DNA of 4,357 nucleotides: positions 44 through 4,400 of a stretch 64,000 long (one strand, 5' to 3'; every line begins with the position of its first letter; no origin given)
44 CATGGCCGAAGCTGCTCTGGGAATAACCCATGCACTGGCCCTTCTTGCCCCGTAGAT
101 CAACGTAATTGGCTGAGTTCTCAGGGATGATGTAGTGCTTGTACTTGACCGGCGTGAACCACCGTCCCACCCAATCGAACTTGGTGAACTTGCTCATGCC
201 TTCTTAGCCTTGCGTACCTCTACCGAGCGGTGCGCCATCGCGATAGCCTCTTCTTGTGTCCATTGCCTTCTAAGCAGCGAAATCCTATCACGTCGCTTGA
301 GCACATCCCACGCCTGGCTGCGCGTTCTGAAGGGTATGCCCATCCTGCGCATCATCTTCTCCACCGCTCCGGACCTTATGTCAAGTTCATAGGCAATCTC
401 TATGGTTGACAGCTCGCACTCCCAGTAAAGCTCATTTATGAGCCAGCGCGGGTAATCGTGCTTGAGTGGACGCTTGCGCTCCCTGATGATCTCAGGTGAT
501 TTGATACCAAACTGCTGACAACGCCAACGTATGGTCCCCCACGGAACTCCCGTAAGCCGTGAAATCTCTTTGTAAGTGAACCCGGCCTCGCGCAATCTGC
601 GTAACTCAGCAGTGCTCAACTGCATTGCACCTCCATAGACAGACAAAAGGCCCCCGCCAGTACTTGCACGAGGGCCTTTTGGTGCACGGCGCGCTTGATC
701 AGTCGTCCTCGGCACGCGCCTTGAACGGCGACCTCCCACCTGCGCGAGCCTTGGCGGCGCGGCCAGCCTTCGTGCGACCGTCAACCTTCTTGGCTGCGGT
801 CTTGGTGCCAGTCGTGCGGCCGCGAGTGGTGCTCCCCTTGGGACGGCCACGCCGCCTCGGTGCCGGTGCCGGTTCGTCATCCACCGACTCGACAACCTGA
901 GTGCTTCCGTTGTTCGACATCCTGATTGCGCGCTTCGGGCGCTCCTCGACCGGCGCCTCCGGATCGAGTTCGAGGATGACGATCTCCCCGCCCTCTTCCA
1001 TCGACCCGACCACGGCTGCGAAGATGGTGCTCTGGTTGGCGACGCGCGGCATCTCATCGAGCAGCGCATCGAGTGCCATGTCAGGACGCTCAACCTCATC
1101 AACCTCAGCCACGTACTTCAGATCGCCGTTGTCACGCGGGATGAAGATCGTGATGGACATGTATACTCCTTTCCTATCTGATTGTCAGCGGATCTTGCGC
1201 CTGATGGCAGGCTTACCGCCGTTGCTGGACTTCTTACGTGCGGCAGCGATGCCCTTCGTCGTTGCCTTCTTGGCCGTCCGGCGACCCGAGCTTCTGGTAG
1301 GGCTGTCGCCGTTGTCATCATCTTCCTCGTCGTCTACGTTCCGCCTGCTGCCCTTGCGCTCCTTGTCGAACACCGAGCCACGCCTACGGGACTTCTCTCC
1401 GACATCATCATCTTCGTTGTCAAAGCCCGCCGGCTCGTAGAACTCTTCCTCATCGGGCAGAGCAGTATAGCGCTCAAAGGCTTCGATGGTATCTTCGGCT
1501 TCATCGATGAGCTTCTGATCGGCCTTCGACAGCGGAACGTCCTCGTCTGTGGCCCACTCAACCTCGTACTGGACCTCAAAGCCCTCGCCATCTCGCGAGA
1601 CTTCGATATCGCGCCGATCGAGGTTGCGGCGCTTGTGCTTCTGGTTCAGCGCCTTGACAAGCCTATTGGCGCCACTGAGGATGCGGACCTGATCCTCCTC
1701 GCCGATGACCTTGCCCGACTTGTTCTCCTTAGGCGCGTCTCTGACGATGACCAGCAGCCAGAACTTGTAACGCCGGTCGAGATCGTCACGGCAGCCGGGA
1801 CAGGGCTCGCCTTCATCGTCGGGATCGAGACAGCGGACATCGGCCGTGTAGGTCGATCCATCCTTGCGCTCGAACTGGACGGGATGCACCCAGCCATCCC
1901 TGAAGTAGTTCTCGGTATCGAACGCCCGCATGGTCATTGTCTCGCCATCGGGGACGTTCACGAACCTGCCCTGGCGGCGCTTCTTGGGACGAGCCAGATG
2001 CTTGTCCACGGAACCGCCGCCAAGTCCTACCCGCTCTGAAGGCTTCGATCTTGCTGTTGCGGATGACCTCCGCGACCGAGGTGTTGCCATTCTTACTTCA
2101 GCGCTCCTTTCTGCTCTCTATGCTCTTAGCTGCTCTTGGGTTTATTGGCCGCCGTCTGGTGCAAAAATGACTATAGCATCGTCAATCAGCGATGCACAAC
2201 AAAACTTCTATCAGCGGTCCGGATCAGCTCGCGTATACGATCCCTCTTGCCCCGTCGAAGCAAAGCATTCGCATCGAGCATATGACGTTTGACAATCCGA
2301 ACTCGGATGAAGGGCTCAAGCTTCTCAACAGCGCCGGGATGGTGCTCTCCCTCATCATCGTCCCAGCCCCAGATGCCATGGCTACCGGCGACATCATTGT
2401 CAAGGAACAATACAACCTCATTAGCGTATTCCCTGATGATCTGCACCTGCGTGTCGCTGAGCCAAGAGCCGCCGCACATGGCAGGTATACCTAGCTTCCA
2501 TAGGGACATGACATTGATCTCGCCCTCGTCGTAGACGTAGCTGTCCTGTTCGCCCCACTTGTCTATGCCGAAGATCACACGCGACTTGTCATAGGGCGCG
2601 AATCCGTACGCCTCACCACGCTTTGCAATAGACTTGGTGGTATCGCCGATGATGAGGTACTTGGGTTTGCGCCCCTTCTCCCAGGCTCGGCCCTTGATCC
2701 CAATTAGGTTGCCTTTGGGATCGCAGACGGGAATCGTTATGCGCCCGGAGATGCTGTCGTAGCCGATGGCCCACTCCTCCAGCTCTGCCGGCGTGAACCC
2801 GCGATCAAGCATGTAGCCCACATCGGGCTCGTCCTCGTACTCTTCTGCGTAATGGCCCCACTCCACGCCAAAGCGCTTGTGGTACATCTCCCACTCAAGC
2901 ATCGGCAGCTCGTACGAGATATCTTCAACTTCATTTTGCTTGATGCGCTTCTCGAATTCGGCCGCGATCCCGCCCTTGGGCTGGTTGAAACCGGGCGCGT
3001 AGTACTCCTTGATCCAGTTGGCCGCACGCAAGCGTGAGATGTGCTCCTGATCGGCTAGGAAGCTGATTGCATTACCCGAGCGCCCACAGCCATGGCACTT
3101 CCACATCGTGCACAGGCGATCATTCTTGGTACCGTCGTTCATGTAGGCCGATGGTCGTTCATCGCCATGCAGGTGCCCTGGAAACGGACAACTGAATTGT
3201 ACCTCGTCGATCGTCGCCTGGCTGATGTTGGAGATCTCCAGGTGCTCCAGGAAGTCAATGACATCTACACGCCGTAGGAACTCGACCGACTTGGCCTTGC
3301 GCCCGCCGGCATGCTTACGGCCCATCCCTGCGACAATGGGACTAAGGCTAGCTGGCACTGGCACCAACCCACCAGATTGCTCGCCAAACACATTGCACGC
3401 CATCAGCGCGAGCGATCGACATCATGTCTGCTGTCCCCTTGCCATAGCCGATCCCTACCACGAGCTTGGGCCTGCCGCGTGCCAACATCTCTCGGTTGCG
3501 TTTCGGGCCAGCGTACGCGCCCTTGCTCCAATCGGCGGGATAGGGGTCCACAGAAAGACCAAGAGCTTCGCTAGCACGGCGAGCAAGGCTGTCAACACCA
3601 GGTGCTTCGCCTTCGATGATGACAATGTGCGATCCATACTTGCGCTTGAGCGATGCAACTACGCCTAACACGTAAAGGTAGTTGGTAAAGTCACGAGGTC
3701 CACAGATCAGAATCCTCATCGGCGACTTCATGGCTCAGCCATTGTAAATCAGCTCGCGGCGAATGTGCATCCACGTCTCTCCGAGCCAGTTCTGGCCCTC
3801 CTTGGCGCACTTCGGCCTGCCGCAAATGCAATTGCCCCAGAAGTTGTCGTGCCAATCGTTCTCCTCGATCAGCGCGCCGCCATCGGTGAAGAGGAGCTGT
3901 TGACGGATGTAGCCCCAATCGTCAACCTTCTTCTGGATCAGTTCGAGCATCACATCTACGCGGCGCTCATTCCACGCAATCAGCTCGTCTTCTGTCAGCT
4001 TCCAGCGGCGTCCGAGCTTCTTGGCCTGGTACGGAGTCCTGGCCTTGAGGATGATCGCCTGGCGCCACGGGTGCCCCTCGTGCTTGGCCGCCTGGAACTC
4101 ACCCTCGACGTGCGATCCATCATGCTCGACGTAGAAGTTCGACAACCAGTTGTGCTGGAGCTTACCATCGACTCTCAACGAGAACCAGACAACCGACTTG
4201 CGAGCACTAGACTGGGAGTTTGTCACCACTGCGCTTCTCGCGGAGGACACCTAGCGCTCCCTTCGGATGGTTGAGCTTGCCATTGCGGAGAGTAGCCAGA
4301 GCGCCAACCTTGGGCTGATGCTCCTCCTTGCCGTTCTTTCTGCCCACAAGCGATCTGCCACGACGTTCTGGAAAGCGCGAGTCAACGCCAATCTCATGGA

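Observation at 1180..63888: Oriented junction motif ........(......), a stoperator-like signal at about 20 gene boundaries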

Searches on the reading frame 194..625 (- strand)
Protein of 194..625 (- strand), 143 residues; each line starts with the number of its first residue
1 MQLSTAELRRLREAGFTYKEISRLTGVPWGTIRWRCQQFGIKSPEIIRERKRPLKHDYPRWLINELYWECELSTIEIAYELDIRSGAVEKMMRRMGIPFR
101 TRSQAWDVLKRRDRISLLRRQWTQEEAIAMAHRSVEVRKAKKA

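Call 83: search_solved_structures(query=window:194-625:-, max_evalue=1)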
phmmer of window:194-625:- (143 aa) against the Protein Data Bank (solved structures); distinct sequences matched with E-value up to 1: 2.
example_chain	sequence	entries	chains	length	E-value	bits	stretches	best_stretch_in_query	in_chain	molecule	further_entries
1z91_A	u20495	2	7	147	0.5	13.7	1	54-104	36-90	Organic hydroperoxide resistance transcriptional regulator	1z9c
4hhh_S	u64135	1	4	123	0.96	12.8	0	13-64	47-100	Ribulose bisphosphate carboxylase small chain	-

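Call 85: search_protein_families(library=pfam, proteins=[window:194-625:-], max_evalue=0.1)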
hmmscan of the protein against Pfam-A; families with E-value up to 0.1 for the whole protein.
window:194-625:- (143 aa): 7 families
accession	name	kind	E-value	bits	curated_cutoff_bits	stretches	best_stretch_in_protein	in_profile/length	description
PF08281.18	Sigma70_r4_2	-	1.1e-05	25.5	25.7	1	13-33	24-44/54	Sigma-70, region 4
PF13412.12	HTH_24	-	5.7e-05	23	21.9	1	13-38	15-40/48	Winged helix-turn-helix DNA-binding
PF04545.22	Sigma70_r4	-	0.0002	21.3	24.1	0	8-33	15-38/50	Sigma-70, region 4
PF13384.12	HTH_23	-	0.0022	18.2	24.6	1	10-37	13-40/50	Homeodomain-like domain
PF13542.12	HTH_Tnp_ISL3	-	0.029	14.3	27.4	0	10-33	23-44/51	Helix-turn-helix domain of transposase family ISL3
PF13518.12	HTH_28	-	0.067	13.7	25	0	12-40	10-37/52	Helix-turn-helix domain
PF13560.12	HTH_31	-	0.073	13.8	27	0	6-34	4-33/64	Helix-turn-helix domain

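Call 86: search_protein_families(library=phrogs, proteins=[window:194-625:-], max_evalue=0.01)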
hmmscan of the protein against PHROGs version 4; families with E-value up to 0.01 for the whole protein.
window:194-625:- (143 aa): 11 families
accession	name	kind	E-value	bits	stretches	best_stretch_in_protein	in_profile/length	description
phrog_7545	-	DNA, RNA and nucleotide metabolism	9.8e-09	36.6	1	63-108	10-55/160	HNH endonuclease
phrog_8446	-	DNA, RNA and nucleotide metabolism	3.1e-08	34.5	1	12-104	25-105/211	HNH endonuclease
phrog_323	-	transcription regulation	9e-06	26.4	0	6-42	155-191/319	transcriptional regulator, D5-like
phrog_11457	-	unknown function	0.00044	21.2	1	10-32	19-41/60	-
phrog_20467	-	DNA, RNA and nucleotide metabolism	0.00059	20.7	0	6-38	69-101/112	HNH endonuclease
phrog_3855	-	DNA, RNA and nucleotide metabolism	0.0012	20.3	0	6-38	70-102/115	HTH DNA binding protein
phrog_9129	-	unknown function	0.002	19.2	0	5-103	76-180/184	-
phrog_2308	-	unknown function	0.0036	18.4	0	6-47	7-48/138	-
phrog_351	-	transcription regulation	0.0053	16.4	1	10-46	758-796/928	RNA polymerase sigma factor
phrog_664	-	DNA, RNA and nucleotide metabolism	0.0072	17.2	0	6-51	91-136/210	DNA binding protein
phrog_3282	-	transcription regulation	0.008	17.1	0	14-39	61-86/158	sigma factor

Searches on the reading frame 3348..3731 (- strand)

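Call 85: search_protein_families(library=pfam, proteins=[window:3348-3731:-], max_evalue=0.1)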
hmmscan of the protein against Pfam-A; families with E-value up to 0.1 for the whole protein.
window:3348-3731:- (127 aa): 3 families
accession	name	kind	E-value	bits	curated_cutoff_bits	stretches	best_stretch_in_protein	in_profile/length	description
PF10686.14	YAcAr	-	5.6e-12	45.7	28.2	1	5-70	1-65/66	YspA, cpYpsA-related SLOG family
PF02481.21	DNA_processg_A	-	0.036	13.7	29.6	0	8-54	48-93/212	DNA recombination-mediator protein A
PF03789.18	ELK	-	0.095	13.1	21.3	0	28-37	6-15/22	ELK domain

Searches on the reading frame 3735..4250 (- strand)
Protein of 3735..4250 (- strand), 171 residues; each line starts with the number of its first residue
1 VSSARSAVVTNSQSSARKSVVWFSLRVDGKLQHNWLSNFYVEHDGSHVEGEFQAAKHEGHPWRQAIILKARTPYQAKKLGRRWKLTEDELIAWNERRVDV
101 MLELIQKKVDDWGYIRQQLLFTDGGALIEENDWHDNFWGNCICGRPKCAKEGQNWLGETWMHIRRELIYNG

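Call 85: search_protein_families(library=pfam, proteins=[window:3735-4250:-], max_evalue=0.1)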
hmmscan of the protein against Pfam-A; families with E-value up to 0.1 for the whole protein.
window:3735-4250:- (171 aa): 2 families
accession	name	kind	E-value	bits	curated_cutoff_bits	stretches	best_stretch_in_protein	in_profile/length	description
PF08719.17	NADAR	-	3.9e-16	60.2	35.1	1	46-167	38-162/163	NADAR domain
PF12728.13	HTH_17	-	0.099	13.4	27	0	64-97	23-50/51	Helix-turn-helix domain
